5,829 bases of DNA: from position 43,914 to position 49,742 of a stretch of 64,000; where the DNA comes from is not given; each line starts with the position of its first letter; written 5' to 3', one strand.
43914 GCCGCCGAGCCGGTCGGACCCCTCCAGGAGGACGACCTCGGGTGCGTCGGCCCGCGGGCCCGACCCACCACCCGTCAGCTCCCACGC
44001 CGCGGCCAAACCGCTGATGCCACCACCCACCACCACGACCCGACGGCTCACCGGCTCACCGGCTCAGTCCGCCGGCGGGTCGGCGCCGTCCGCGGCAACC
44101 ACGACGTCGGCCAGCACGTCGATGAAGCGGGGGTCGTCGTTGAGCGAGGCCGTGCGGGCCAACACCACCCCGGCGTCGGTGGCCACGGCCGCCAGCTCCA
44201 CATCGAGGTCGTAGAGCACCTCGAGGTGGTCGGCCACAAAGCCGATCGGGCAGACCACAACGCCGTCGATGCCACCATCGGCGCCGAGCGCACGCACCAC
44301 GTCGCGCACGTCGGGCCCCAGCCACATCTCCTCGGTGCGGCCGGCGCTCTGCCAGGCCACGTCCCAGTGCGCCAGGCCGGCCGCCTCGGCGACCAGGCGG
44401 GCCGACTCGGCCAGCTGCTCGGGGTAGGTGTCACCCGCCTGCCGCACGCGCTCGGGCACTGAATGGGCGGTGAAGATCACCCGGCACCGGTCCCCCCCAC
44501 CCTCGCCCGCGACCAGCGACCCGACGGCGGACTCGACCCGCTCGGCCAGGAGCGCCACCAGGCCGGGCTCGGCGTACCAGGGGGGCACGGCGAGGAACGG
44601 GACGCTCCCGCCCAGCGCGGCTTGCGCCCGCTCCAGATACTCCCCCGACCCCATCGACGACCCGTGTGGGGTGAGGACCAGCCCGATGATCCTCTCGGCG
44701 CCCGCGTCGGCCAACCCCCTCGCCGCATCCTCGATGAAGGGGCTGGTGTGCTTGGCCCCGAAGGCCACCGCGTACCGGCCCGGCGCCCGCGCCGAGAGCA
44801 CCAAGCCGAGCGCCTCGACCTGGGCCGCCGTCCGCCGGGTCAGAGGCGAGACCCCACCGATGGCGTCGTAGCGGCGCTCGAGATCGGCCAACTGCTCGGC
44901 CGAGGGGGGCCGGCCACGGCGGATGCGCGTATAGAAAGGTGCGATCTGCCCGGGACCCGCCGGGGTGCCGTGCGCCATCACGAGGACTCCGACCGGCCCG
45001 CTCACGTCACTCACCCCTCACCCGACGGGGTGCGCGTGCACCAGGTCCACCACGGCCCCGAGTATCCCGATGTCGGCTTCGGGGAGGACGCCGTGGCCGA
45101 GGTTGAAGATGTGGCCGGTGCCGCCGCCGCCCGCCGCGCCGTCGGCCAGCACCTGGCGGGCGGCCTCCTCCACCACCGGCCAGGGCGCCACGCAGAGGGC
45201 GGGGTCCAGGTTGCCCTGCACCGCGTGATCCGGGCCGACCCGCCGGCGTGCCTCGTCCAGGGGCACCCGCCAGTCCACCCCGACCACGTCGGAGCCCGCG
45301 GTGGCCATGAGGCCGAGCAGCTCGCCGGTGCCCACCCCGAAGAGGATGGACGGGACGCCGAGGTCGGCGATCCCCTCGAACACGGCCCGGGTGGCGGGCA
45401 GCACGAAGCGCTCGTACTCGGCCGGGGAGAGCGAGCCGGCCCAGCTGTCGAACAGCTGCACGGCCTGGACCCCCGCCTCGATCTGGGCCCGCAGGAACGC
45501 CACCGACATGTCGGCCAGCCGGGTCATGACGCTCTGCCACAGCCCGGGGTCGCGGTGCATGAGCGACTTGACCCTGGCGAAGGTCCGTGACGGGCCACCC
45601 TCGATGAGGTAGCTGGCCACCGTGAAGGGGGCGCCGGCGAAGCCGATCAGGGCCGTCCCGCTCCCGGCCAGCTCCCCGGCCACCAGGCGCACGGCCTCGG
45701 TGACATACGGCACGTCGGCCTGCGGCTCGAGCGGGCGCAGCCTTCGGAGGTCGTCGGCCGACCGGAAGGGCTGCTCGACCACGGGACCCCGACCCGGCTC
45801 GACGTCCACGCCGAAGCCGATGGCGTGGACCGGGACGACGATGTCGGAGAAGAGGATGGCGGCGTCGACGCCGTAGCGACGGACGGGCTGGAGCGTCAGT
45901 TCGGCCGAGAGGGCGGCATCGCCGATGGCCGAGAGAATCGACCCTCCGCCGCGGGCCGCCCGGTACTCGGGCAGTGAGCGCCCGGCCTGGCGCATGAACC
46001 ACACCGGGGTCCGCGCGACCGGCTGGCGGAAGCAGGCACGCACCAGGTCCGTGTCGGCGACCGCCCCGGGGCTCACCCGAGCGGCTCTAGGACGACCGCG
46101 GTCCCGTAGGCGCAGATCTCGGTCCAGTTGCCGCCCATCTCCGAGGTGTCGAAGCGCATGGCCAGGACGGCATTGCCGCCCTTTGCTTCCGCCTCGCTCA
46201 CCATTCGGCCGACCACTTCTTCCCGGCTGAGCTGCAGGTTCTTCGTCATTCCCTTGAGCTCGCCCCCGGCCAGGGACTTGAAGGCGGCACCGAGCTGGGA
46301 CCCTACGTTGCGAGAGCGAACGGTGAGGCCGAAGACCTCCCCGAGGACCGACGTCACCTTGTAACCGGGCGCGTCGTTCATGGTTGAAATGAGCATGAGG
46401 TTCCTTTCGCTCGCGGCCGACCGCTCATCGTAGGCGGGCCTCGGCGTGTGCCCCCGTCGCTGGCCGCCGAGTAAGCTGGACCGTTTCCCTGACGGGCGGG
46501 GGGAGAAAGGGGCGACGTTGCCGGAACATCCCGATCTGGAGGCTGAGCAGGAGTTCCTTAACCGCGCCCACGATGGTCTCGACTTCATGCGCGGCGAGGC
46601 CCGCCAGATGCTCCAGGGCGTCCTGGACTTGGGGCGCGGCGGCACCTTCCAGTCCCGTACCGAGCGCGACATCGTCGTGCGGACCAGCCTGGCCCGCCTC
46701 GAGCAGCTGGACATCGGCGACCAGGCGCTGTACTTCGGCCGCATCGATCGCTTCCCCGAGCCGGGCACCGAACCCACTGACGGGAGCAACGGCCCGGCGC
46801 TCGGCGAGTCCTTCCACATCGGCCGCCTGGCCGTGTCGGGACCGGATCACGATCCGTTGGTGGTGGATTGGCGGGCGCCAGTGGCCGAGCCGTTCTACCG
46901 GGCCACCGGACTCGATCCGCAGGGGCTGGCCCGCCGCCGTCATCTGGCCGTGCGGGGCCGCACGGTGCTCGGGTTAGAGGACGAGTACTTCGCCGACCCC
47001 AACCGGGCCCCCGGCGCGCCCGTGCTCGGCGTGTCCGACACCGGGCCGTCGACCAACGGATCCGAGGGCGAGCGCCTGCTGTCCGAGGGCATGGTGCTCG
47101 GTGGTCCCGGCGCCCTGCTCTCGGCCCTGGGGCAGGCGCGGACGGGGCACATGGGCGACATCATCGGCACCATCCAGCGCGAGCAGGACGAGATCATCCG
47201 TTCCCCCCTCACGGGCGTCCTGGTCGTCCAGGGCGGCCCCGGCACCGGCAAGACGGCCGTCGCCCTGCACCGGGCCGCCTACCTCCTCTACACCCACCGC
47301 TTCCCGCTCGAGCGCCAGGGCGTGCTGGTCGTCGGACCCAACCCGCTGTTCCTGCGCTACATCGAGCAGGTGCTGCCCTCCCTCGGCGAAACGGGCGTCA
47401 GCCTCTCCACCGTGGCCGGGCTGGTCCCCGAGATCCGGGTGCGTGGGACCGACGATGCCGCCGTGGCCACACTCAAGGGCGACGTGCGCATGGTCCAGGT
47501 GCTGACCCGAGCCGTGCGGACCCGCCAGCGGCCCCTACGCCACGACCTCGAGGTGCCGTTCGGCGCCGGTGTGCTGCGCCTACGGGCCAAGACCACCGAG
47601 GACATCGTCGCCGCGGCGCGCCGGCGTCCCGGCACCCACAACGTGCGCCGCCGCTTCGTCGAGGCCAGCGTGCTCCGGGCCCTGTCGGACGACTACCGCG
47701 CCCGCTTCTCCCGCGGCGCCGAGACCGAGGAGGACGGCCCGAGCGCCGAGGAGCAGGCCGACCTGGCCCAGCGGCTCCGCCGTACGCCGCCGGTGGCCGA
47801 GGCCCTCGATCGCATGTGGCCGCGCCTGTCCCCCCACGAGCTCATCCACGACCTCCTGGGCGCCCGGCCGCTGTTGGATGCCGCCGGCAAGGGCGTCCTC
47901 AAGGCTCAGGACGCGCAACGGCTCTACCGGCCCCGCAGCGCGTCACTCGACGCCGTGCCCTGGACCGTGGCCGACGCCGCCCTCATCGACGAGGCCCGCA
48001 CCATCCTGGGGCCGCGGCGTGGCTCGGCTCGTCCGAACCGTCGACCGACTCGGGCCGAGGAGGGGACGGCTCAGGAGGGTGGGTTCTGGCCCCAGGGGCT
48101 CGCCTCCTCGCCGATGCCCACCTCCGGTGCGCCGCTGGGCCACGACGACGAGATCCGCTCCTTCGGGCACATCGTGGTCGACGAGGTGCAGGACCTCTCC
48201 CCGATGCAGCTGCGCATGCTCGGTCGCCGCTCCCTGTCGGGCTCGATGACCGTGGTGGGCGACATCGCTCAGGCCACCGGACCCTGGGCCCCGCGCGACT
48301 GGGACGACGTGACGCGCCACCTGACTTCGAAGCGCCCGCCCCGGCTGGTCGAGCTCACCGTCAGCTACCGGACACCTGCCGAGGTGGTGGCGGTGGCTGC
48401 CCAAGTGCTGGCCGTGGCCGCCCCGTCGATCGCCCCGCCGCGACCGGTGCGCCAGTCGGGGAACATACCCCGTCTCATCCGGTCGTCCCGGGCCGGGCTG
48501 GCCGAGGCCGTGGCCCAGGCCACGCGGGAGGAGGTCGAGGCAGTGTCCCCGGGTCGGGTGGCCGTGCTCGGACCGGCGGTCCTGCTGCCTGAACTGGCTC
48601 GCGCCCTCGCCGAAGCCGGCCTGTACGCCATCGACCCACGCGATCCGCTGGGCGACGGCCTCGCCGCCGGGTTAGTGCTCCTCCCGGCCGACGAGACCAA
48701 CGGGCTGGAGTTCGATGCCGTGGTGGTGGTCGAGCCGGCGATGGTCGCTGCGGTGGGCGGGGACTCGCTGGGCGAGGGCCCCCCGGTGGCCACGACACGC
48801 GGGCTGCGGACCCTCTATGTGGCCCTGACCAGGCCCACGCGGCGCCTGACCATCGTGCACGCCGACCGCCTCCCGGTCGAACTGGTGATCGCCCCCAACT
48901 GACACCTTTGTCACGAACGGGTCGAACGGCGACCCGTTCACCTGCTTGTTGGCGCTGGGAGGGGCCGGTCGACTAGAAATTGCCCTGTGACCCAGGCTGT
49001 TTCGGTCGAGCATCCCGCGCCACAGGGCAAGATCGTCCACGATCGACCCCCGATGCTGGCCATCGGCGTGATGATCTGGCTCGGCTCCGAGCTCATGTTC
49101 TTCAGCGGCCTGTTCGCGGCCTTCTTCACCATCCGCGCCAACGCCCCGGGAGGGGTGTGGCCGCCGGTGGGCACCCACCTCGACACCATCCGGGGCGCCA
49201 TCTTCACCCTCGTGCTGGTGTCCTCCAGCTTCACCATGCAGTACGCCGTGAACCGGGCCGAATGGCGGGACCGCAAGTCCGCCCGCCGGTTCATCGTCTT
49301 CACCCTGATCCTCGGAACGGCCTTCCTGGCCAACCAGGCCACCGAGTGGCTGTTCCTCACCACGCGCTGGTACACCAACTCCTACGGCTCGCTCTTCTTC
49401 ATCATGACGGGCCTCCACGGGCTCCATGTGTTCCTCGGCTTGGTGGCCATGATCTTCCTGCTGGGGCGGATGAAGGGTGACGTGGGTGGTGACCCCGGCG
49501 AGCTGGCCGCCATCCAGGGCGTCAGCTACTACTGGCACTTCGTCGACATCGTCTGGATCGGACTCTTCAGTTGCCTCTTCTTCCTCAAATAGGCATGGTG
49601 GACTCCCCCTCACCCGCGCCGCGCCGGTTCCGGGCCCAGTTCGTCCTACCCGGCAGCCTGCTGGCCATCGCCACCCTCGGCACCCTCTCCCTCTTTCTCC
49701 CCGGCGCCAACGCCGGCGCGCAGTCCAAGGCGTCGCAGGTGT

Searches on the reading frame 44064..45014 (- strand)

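Call 3: search_protein_families(library=pfam, proteins=[window:44064-45014:-], max_evalue=0.01)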
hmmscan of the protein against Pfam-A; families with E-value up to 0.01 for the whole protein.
window:44064-45014:- (316 aa): 1 family
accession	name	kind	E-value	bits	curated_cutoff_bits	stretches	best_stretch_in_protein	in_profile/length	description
PF00762.24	Ferrochelatase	-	1.1e-70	238.6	27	1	8-306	2-314/317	Ferrochelatase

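Call 4: search_protein_families(library=ncbifam, proteins=[window:44064-45014:-], max_evalue=0.01)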
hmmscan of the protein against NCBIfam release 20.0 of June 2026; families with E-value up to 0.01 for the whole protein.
window:44064-45014:- (316 aa): 3 families
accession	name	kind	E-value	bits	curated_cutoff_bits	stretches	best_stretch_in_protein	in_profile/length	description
NF009095.0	PRK12435.1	subfamily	7.5e-81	271.6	455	1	8-306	5-304/311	ferrochelatase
NF000689.1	PRK00035.2-1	equivalog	4.7e-60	203.1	408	1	10-306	5-308/311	ferrochelatase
TIGR00109.1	hemH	equivalog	4.7e-58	197.1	124.6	1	6-307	4-319/322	ferrochelatase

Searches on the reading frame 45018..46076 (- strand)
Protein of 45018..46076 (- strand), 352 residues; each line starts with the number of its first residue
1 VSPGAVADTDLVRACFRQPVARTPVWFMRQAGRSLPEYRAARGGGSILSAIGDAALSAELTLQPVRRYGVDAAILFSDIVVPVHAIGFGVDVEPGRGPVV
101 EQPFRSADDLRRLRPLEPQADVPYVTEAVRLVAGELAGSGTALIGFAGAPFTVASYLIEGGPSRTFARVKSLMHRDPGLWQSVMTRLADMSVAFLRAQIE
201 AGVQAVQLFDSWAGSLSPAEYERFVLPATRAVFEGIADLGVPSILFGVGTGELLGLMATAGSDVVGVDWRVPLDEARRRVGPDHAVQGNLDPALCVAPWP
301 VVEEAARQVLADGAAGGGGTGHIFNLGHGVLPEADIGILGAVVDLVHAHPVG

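Call 3: search_protein_families(library=pfam, proteins=[window:45018-46076:-], max_evalue=0.01)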
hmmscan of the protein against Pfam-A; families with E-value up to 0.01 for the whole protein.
window:45018-46076:- (352 aa): 1 family
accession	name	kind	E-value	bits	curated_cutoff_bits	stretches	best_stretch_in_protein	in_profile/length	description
PF01208.23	URO-D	-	1.2e-121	406.4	23.9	1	9-348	4-345/346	Uroporphyrinogen decarboxylase (URO-D)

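Call 4: search_protein_families(library=ncbifam, proteins=[window:45018-46076:-], max_evalue=0.01)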
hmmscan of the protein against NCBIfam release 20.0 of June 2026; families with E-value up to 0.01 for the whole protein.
window:45018-46076:- (352 aa): 5 families
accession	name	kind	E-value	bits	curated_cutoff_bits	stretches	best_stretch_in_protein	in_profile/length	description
TIGR01464.1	hemE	equivalog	4.5e-117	390.8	302.95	1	11-347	2-337/338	uroporphyrinogen decarboxylase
TIGR01463.1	mtaA_cmuA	subfamily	2.7e-25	89.4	235.4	1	11-314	9-310/340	MtaA/CmuA family methyltransferase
NF004889.0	PRK06252.1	subfamily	1.5e-18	66.9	244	1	12-314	11-308/340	methylcobalamin:coenzyme M methyltransferase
NF041608.1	methylcob_mtaseMtbA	equivalog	4.8e-15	55.5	600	1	88-314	82-309/339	methylcobamide:CoM methyltransferase MtbA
NF040654.1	MtaA_Meth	equivalog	1.1e-09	37.7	400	1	58-314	51-307/337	methylcobamide:CoM methyltransferase MtaA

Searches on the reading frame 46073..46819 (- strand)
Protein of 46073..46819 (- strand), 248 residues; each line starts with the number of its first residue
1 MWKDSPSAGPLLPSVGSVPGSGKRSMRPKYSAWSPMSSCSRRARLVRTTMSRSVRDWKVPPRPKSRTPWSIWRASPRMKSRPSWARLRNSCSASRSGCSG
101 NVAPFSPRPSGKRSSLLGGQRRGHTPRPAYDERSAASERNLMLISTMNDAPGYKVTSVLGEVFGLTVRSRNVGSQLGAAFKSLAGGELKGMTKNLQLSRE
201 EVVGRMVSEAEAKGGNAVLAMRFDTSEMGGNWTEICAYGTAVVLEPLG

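Call 3: search_protein_families(library=pfam, proteins=[window:46073-46819:-], max_evalue=0.01)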
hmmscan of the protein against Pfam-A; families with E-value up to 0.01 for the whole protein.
window:46073-46819:- (248 aa): 2 families
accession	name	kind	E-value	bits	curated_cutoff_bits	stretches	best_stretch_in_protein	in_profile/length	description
PF01906.23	YbjQ_1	-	1.3e-32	112.9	23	1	142-243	1-102/103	Putative heavy-metal-binding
PF23025.1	YbjQ_2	-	0.00099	19.8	29.1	1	195-246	51-103/103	C2 domain-containing protein 5, YbjQ-like domain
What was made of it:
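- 46073..46819 (-): YbjQ-domain protein, first gene of the co-directional cluster. The mechanical ORF is 248 aa; relatives are 107 aa. Pfam YbjQ_1 on residues 142-243 (call 3).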

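Call 4: search_protein_families(library=ncbifam, proteins=[window:46073-46819:-], max_evalue=0.01)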
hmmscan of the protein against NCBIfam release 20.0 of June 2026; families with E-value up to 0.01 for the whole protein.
window:46073-46819:- (248 aa): 3 families
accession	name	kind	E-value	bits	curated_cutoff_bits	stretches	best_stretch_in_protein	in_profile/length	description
NF002989.0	PRK03732.1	equivalog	1.5e-22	79.9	181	1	142-245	8-111/114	hypothetical protein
NF002224.0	PRK01119.1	equivalog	2.8e-08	33.8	169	1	142-245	1-106/110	putative heavy metal-binding protein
NF002776.0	PRK02877.1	equivalog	3.3e-05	24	160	1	142-244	1-105/107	hypothetical protein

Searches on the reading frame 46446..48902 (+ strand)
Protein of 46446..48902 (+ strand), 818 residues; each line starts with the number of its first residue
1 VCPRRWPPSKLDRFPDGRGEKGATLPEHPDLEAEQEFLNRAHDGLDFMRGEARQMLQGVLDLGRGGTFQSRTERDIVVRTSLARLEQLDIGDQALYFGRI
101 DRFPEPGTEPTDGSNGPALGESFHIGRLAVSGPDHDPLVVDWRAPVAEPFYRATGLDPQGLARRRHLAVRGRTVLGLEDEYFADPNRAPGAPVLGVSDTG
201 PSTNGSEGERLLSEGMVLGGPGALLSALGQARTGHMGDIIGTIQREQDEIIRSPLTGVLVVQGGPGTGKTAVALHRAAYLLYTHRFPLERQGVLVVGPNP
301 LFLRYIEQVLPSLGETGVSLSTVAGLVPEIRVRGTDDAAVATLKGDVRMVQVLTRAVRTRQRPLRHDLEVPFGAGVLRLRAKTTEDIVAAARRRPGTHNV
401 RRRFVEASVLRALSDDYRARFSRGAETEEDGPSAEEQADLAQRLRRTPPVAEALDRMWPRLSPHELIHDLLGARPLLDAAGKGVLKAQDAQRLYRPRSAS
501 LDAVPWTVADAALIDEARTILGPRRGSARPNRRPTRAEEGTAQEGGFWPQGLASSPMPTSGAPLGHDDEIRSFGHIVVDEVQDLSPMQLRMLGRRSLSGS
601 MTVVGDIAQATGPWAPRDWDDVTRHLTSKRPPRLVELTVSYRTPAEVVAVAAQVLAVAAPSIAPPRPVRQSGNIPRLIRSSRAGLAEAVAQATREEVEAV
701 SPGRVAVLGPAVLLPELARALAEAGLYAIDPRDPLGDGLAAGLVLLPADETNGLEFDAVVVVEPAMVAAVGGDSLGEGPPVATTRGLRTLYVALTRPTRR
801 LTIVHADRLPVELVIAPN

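Call 51: search_protein_families(library=pfam, proteins=[window:46446-48902:+], max_evalue=0.0001)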
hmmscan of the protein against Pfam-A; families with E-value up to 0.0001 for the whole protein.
window:46446-48902:+ (818 aa): 2 families
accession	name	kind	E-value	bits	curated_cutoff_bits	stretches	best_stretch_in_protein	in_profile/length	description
PF00580.27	UvrD-helicase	-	6.8e-11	42.8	23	1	245-288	3-45/271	UvrD/REP helicase N-terminal domain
PF13245.12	AAA_19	-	6.6e-09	36.5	25.1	0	256-296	11-47/134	AAA domain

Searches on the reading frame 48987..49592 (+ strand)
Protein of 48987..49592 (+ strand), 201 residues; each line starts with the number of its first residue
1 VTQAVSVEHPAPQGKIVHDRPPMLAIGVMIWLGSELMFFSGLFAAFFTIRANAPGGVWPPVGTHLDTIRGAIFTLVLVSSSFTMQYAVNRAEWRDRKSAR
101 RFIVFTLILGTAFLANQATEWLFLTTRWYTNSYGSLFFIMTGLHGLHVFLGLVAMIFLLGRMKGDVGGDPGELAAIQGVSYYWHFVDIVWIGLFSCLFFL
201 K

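Call 51: search_protein_families(library=pfam, proteins=[window:48987-49592:+], max_evalue=0.0001)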
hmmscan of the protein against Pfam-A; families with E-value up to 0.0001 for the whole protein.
window:48987-49592:+ (201 aa): 1 family
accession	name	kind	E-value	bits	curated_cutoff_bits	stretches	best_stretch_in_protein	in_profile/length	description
PF00510.24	COX3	-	4.1e-25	89.5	23.8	1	24-199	76-255/258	Cytochrome c oxidase subunit III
